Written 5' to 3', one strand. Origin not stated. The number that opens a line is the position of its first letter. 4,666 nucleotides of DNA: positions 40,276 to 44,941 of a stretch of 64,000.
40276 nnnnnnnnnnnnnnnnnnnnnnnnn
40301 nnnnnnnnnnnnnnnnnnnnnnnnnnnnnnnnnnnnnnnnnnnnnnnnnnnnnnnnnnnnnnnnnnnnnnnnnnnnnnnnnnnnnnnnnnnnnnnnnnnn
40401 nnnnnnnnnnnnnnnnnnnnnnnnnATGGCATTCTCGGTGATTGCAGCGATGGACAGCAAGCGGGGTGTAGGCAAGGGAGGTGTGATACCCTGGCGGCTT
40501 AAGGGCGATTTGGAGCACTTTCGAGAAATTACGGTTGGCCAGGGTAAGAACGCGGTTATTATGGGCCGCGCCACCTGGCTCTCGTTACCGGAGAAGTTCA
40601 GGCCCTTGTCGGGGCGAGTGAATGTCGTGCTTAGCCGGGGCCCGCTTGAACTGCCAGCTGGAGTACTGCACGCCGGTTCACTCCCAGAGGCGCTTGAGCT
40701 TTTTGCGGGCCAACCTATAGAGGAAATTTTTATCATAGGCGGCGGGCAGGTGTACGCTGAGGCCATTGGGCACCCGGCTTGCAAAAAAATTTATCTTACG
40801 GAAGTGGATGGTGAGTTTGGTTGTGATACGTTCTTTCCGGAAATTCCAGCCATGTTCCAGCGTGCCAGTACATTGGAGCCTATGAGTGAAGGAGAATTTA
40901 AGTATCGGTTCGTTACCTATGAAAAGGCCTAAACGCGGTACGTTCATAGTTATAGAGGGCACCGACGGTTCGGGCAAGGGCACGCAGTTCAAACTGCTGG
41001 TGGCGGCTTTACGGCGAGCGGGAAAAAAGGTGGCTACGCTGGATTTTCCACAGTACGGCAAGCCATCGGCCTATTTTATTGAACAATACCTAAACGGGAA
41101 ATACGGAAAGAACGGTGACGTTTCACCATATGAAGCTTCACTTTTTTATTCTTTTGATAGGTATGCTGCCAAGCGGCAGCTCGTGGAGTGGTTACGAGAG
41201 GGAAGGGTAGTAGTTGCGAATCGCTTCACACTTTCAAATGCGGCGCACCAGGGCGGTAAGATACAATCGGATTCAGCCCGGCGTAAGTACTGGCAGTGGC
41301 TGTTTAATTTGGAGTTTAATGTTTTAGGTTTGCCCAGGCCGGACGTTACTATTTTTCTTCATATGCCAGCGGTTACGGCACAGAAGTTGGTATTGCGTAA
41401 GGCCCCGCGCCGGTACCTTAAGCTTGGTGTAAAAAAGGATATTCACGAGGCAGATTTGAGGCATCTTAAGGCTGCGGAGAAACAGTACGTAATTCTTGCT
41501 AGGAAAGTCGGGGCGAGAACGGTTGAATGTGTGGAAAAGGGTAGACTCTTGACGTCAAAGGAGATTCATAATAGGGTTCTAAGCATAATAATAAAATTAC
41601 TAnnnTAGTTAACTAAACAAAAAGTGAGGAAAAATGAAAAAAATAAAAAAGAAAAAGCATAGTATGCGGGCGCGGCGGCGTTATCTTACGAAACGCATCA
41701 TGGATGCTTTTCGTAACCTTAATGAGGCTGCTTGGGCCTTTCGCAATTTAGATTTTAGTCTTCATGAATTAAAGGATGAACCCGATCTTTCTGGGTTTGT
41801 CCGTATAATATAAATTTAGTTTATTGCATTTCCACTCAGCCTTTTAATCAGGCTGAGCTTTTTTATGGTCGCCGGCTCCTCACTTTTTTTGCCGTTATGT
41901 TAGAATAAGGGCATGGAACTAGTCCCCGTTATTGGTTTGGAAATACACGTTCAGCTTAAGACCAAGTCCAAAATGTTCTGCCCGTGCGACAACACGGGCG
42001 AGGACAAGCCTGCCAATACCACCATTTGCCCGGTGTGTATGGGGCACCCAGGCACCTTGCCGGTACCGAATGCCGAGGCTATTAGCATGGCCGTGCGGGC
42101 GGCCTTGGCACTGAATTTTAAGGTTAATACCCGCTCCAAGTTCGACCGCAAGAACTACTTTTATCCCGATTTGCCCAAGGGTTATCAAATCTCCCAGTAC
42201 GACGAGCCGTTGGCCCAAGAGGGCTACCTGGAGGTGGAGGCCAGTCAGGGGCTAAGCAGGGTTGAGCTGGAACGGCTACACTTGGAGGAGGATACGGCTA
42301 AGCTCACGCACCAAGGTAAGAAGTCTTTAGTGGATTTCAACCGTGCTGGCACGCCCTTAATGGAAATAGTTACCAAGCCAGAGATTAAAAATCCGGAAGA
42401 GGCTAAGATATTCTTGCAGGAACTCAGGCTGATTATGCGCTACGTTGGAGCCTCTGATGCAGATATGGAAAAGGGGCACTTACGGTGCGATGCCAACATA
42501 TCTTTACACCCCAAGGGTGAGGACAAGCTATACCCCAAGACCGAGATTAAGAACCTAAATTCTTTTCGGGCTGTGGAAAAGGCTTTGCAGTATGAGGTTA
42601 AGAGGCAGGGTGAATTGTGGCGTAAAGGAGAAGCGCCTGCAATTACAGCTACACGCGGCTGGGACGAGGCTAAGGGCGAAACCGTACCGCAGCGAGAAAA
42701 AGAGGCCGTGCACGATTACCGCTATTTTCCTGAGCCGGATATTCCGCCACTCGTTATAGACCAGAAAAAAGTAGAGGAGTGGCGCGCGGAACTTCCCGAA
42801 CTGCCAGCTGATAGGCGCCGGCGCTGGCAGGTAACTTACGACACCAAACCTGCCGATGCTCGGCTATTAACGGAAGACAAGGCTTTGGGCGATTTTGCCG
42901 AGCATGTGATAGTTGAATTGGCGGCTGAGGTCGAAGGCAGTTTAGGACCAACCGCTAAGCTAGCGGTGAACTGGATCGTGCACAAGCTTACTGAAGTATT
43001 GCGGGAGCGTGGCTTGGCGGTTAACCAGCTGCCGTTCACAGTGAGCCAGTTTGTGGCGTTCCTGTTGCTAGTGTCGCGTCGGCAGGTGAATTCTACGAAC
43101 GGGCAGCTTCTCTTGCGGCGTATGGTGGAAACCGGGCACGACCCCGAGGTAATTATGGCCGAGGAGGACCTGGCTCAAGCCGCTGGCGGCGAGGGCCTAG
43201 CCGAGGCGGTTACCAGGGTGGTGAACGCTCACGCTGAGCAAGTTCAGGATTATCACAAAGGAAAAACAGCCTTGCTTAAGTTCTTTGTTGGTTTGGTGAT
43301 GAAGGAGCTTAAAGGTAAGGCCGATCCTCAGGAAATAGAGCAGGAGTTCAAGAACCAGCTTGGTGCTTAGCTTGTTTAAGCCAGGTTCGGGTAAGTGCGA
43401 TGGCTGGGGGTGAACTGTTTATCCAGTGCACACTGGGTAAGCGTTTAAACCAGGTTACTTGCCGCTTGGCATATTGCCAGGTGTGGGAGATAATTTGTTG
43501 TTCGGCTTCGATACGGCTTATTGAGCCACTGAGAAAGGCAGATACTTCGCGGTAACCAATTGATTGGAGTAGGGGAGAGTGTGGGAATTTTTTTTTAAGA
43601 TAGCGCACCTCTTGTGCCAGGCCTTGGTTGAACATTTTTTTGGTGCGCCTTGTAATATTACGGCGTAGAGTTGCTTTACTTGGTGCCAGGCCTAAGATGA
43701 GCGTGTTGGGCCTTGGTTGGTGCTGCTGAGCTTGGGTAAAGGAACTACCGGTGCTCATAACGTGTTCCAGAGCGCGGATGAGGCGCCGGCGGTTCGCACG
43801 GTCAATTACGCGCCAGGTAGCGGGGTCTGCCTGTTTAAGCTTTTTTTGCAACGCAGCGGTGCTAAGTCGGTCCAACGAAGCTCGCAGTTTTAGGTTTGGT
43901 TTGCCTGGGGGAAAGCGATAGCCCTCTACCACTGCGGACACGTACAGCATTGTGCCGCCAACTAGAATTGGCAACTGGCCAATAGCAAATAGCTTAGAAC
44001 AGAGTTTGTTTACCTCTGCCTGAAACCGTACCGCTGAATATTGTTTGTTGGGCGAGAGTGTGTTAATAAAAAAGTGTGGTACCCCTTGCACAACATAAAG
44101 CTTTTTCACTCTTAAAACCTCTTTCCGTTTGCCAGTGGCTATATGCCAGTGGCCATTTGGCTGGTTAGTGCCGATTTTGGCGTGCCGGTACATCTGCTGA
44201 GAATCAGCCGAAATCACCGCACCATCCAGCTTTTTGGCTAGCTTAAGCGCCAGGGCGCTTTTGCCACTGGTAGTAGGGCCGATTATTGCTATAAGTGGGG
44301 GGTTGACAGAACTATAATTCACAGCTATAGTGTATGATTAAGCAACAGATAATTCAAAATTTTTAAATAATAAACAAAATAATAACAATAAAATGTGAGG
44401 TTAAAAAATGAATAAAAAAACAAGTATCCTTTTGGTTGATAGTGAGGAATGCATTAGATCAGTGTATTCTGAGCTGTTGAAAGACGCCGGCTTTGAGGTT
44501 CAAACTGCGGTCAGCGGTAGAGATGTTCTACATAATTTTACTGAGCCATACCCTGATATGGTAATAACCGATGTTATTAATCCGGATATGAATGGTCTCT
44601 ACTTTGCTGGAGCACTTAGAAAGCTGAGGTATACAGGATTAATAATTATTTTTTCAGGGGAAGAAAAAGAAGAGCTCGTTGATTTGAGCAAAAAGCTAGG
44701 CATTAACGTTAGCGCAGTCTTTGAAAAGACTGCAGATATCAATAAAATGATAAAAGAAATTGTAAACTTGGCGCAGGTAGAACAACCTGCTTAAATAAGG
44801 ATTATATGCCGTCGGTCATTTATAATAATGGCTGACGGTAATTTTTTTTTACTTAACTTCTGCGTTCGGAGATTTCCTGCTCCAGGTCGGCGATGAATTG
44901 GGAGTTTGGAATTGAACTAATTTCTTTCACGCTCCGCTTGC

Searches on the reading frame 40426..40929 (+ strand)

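Call 34: search_protein_families(library=pfam, proteins=[window:40426-40929:+], max_evalue=0.001)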
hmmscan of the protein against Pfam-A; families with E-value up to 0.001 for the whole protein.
window:40426-40929:+ (168 aa): 1 family
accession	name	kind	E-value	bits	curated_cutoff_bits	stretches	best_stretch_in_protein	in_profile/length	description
PF00186.24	DHFR_1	-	4.8e-38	130.8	25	1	3-167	2-159/159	Dihydrofolate reductase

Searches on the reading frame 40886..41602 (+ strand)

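Call 34: search_protein_families(library=pfam, proteins=[window:40886-41602:+], max_evalue=0.001)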
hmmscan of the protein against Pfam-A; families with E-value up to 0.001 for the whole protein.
window:40886-41602:+ (239 aa): 1 family
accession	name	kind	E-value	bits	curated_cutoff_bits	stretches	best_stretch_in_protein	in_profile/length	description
PF02223.23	Thymidylate_kin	-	1.6e-21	77.3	27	1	23-204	1-172/185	Thymidylate kinase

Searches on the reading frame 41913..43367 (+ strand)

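Call 34: search_protein_families(library=pfam, proteins=[window:41913-43367:+], max_evalue=0.001)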
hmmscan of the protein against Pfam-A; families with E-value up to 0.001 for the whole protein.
window:41913-43367:+ (485 aa): 2 families
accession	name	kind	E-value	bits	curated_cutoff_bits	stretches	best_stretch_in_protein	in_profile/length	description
PF02934.20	GatB_N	-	2e-118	395.1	23.4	1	6-287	2-276/277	GatB/GatE catalytic domain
PF02637.23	GatB_Yqey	-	1.5e-31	109.7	27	1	346-483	11-148/148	GatB domain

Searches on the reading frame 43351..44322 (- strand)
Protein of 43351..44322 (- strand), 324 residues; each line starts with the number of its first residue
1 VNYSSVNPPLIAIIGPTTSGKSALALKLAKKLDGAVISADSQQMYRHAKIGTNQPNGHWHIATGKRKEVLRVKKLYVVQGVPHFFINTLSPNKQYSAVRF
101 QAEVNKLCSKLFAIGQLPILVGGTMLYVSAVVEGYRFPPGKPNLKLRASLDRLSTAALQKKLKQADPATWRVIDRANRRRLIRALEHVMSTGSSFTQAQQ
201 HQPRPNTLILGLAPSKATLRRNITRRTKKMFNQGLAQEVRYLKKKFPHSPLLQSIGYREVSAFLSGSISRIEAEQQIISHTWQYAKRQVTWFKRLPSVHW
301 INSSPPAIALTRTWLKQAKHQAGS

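Call 34: search_protein_families(library=pfam, proteins=[window:43351-44322:-], max_evalue=0.001)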
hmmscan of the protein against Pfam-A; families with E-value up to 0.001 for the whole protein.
window:43351-44322:- (324 aa): 3 families
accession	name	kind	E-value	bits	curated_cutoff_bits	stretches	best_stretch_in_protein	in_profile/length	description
PF01715.23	IPPT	-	3.1e-64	217.4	23.6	1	43-294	1-242/243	IPP transferase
PF01745.22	IPT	-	1e-05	25.5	20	1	11-55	4-48/233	Isopentenyl transferase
PF02224.24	Cytidylate_kin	-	0.00023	21.4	26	1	11-48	1-36/211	Cytidylate kinase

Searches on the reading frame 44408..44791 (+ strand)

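Call 34: search_protein_families(library=pfam, proteins=[window:44408-44791:+], max_evalue=0.001)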
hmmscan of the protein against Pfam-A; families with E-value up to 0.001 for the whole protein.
window:44408-44791:+ (128 aa): 1 family
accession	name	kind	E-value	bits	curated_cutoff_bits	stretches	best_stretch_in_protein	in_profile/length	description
PF00072.30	Response_reg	-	1.3e-15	58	30.2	1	7-118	1-110/111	Response regulator receiver domain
